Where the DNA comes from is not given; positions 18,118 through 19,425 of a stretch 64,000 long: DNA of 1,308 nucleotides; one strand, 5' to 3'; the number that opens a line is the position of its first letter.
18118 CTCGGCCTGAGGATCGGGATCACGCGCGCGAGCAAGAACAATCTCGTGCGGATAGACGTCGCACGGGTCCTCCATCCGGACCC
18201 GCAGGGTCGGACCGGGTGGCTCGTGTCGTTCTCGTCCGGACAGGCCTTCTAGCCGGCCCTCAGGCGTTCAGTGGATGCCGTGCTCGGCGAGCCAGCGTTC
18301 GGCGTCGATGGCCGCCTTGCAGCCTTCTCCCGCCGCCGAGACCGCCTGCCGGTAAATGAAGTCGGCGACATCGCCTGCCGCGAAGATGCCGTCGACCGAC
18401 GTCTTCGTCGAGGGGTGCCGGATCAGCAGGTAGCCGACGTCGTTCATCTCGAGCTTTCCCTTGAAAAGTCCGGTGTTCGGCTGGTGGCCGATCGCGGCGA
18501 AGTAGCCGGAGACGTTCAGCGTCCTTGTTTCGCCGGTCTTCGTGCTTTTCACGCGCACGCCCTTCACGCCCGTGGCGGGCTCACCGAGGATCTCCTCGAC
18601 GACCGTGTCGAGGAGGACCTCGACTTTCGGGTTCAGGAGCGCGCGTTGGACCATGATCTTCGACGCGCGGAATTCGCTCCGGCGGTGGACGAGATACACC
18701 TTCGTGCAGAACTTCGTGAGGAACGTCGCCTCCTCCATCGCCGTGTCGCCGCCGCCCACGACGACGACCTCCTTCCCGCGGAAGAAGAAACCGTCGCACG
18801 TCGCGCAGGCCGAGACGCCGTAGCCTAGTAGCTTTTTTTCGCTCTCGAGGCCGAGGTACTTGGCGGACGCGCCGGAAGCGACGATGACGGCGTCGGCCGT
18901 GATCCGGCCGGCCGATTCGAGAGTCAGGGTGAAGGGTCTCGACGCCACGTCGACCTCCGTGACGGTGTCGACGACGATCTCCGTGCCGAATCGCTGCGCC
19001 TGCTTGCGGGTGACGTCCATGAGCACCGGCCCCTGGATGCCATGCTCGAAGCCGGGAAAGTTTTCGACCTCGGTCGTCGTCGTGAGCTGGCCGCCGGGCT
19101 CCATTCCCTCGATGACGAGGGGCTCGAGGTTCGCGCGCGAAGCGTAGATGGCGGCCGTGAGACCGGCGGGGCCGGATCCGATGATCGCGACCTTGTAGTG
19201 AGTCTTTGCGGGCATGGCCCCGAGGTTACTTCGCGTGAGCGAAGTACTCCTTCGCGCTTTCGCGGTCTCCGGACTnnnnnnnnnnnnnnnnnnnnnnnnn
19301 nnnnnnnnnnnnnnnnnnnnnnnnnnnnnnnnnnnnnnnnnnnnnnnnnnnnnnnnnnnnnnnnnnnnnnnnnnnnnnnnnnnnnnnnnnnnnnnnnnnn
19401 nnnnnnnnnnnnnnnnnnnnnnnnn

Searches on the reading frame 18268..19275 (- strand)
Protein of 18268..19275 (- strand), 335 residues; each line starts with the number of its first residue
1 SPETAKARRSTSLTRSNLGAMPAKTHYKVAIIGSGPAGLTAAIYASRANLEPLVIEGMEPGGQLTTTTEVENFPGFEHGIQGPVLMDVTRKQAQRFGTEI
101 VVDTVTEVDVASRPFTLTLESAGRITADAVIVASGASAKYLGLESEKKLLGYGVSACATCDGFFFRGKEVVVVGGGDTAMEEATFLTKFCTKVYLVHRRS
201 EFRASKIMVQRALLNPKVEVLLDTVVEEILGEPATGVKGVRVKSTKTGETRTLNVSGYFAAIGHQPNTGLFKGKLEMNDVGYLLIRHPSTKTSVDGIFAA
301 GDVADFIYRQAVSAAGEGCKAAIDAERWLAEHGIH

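Call 44: search_protein_families(library=pfam, proteins=[window:18268-19275:-], max_evalue=0.0001)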
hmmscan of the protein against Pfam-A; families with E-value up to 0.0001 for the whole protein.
window:18268-19275:- (335 aa): 9 families
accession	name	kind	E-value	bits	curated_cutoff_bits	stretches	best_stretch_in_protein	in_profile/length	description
PF07992.20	Pyr_redox_2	-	4.1e-51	174.6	26.1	1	27-318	1-291/291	Pyridine nucleotide-disulphide oxidoreductase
PF13738.12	Pyr_redox_3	-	2e-21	77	30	1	90-301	88-305/305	Pyridine nucleotide-disulphide oxidoreductase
PF00070.33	Pyr_redox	-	1.3e-17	64.5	22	1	170-243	2-80/82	Pyridine nucleotide-disulphide oxidoreductase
PF01266.30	DAO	-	9.1e-09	35.7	27.9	0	28-62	1-37/353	FAD dependent oxidoreductase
PF03486.20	HI0933_like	-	1.8e-07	31.3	50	0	28-60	2-34/244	HI0933-like protein Rossmann domain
PF01946.23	Thi4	-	7.1e-07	29.1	26.2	0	21-62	12-55/235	Thi4 family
PF13450.12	NAD_binding_8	-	1.9e-06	28.5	21.9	1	31-80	1-49/68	NAD(P)-binding Rossmann-like domain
PF00890.30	FAD_binding_2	-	6.1e-06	26.1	20.4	1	29-64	2-38/414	FAD binding domain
PF12831.13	FAD_oxidored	-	4.4e-05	23.4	27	0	29-94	2-70/416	FAD dependent oxidoreductase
